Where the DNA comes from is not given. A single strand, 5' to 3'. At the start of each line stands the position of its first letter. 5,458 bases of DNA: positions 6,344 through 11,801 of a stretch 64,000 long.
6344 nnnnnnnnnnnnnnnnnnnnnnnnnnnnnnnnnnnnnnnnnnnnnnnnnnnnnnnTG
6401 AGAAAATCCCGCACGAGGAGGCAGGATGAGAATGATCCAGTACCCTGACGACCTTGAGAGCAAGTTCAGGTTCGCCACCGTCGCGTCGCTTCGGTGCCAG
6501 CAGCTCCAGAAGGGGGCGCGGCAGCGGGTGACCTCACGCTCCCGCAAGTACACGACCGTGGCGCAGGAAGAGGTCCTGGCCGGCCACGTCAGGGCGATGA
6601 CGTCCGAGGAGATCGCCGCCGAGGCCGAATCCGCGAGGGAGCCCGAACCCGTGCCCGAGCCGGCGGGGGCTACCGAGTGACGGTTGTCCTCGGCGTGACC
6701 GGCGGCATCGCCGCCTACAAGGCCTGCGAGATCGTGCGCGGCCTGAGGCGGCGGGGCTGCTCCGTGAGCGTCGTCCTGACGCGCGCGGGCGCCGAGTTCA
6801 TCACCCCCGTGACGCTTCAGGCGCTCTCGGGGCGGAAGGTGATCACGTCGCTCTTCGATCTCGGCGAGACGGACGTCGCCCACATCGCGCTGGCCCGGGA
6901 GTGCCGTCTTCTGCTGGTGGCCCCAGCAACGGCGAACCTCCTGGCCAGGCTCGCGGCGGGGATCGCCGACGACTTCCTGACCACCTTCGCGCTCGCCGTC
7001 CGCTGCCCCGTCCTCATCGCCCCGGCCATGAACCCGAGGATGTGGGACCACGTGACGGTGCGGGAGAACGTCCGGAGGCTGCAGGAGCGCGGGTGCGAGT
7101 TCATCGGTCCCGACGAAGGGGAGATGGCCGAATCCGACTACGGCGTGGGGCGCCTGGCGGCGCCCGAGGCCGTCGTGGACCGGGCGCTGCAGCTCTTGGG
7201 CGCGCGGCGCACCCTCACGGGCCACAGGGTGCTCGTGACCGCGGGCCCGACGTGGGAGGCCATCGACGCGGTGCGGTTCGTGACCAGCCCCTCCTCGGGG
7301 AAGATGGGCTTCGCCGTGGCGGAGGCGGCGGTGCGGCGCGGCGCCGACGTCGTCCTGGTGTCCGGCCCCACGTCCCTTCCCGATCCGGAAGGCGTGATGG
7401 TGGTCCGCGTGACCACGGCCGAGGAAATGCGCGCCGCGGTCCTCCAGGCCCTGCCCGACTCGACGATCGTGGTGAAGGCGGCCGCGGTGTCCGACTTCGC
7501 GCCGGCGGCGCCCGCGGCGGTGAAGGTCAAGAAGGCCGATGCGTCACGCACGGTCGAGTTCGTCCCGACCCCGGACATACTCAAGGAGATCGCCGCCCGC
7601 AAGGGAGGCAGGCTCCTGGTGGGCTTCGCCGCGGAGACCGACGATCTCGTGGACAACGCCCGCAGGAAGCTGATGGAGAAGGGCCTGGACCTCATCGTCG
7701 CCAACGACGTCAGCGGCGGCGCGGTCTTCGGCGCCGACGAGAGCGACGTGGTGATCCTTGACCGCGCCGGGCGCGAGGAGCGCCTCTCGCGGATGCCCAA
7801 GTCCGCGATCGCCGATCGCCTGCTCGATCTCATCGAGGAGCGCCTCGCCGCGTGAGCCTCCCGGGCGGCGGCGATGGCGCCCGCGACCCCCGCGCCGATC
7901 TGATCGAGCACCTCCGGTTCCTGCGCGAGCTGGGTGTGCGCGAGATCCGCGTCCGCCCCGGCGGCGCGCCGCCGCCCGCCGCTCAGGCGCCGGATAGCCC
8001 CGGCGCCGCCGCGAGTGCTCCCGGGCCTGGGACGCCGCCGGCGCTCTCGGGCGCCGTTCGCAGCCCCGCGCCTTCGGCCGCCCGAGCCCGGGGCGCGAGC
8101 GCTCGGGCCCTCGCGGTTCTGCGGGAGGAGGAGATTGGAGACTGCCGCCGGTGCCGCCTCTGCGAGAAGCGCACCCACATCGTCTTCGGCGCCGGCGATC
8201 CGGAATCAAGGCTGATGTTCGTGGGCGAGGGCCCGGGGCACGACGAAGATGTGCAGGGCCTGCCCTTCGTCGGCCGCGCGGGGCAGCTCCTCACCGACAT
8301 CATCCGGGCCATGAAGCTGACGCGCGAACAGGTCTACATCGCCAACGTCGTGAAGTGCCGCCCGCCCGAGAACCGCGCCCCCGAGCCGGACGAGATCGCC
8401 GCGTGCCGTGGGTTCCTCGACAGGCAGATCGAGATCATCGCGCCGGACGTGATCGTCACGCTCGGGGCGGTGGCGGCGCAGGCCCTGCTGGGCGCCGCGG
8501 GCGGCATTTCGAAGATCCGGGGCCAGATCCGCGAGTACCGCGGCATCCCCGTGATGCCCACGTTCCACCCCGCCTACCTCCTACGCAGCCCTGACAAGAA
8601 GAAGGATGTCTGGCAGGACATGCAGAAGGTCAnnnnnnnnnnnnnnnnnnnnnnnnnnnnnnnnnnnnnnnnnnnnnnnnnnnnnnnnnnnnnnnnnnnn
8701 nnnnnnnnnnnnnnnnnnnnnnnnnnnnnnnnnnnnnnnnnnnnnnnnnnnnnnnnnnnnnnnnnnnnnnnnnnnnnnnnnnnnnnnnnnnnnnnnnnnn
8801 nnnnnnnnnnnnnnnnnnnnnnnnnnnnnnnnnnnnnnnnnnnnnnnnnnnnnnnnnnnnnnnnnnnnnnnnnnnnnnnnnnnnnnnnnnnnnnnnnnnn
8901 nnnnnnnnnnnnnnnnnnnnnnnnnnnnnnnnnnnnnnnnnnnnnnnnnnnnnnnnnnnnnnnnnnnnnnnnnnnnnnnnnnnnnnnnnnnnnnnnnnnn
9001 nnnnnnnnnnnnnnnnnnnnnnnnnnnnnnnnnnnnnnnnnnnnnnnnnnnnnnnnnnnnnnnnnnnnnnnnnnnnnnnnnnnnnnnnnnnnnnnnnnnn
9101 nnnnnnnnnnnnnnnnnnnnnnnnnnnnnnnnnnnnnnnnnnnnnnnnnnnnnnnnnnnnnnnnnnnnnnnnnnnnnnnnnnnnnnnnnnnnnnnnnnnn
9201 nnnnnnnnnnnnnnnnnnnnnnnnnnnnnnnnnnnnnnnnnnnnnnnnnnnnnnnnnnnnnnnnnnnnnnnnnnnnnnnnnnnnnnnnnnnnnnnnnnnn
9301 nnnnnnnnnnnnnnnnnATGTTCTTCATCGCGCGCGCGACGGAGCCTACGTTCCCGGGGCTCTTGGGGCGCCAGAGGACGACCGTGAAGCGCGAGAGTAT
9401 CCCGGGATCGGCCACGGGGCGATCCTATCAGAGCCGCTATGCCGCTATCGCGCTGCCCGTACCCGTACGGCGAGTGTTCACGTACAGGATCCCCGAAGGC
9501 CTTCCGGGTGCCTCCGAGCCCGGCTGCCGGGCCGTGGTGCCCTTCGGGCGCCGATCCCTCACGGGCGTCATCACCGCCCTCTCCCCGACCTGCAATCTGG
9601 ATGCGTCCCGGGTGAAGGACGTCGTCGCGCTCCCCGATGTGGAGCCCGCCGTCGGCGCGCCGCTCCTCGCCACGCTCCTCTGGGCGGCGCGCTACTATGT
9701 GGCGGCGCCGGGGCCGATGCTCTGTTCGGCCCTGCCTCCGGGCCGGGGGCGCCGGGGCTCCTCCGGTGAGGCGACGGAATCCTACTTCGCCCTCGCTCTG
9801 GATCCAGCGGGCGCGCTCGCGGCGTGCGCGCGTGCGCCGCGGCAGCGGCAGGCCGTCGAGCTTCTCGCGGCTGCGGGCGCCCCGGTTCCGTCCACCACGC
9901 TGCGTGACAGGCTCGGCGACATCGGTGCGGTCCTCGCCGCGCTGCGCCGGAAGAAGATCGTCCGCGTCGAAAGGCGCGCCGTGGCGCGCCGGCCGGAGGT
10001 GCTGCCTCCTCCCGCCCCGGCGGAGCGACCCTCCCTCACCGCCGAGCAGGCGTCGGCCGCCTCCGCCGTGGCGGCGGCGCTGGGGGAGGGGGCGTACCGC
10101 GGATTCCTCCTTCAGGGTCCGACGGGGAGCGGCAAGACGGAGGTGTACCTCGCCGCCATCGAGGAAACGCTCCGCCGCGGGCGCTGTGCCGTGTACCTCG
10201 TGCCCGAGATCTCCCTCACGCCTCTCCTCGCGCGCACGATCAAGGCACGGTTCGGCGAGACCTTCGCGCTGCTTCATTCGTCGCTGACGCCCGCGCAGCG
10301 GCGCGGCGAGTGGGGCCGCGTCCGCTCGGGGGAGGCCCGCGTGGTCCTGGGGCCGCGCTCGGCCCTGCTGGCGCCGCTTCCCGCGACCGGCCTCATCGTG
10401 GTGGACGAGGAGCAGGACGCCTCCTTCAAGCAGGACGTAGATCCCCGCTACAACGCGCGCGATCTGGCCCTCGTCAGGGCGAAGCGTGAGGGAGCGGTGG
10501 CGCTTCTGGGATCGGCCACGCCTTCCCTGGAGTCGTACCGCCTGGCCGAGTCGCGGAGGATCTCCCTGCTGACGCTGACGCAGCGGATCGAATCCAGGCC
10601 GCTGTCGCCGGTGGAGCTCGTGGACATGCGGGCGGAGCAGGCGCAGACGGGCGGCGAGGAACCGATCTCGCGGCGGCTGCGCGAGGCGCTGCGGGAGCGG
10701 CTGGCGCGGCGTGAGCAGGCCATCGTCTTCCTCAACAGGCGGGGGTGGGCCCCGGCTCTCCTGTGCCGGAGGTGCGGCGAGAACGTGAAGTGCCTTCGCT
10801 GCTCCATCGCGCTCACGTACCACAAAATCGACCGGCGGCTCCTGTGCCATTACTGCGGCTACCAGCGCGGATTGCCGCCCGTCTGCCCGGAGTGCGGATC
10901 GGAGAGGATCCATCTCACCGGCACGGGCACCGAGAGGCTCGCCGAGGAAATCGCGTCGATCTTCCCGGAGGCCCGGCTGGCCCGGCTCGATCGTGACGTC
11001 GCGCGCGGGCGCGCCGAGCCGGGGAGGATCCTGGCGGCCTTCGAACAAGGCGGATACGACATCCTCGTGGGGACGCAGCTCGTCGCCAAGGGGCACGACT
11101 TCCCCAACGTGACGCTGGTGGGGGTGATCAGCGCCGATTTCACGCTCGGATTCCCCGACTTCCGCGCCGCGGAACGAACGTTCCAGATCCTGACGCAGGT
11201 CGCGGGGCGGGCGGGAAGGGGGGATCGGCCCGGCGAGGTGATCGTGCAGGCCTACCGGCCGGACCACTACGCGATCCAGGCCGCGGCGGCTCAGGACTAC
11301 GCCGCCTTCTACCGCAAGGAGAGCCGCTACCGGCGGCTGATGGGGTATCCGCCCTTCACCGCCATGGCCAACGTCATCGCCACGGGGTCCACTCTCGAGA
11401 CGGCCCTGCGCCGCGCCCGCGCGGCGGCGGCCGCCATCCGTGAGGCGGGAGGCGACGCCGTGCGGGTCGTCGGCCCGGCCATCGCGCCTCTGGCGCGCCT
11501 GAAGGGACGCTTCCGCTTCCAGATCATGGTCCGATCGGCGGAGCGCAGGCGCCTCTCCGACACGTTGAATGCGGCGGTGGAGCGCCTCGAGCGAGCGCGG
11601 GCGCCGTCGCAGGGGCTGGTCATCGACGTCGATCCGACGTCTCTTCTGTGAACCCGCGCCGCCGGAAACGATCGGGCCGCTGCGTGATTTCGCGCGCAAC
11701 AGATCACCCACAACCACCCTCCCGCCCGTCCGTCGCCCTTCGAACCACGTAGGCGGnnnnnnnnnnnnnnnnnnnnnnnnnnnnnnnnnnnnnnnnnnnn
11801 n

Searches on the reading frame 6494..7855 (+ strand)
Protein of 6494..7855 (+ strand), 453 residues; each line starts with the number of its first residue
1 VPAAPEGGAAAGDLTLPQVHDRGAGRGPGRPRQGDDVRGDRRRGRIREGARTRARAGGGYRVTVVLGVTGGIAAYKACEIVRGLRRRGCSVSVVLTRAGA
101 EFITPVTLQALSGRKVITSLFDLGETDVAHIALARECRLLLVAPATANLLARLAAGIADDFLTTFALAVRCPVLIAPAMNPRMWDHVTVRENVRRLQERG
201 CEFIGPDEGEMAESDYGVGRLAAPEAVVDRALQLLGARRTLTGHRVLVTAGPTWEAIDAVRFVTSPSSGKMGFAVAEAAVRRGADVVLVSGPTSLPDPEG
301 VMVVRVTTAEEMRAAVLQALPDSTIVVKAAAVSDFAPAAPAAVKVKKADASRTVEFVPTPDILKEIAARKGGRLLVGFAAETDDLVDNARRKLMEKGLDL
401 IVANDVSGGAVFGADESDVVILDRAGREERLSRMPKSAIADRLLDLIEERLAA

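Call 66: search_protein_families(library=pfam, proteins=[window:6494-7855:+], max_evalue=0.00001)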
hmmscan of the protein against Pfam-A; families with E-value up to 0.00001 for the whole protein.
window:6494-7855:+ (453 aa): 2 families
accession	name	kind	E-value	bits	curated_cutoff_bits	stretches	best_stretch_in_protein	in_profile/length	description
PF04127.22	DFP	-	2.4e-67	226.8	22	1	241-422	1-186/186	DNA/pantothenate metabolism flavoprotein C-terminal domain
PF02441.25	Flavoprotein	-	1.6e-31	109.5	22.7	1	63-234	2-161/162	Flavoprotein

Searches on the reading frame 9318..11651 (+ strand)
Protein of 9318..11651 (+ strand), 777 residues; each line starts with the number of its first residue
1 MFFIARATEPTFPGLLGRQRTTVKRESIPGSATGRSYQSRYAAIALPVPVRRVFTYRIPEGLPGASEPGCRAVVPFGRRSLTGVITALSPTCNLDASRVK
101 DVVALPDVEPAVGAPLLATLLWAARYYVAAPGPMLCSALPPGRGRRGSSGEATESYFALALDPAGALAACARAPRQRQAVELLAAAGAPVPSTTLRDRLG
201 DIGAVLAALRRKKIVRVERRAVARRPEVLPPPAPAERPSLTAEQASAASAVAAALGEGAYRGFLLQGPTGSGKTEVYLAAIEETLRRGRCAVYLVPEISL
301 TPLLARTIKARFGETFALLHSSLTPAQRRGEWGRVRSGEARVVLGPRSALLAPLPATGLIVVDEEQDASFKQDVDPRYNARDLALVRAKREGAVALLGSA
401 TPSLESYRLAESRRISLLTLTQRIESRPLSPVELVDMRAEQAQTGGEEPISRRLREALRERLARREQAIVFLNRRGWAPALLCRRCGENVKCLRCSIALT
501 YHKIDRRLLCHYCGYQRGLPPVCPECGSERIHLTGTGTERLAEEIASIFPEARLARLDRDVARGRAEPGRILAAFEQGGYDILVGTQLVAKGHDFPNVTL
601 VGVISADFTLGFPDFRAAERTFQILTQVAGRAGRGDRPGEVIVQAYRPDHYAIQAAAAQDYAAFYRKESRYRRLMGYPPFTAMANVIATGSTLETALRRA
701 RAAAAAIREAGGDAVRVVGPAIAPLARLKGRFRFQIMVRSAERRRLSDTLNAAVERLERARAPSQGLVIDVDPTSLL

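Call 66: search_protein_families(library=pfam, proteins=[window:9318-11651:+], max_evalue=0.00001)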
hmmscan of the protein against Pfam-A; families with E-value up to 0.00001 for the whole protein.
window:9318-11651:+ (777 aa): 6 families
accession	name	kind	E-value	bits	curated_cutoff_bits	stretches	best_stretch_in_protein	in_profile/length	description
PF17764.6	PriA_3primeBD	-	2.6e-22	78.9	22.7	1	44-140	2-96/96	3'DNA-binding domain (3'BD)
PF18074.6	PriA_C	-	1.1e-17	65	26.9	1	679-773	1-95/95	Primosomal protein N C-terminal domain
PF00270.35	DEAD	-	2.2e-13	50.7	26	1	250-405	7-162/167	DEAD/DEAH box helicase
PF00271.37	Helicase_C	-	2.1e-09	38.1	23.5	1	567-634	53-108/110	Helicase conserved C-terminal domain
PF18319.7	Zn_ribbon_PriA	-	2.6e-09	37.3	26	1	492-517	1-26/27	PriA DNA helicase Cys-rich region (CRR) domain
PF04851.21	ResIII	-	5.5e-07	30.1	22.5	1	239-354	3-114/164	Type III restriction enzyme, res subunit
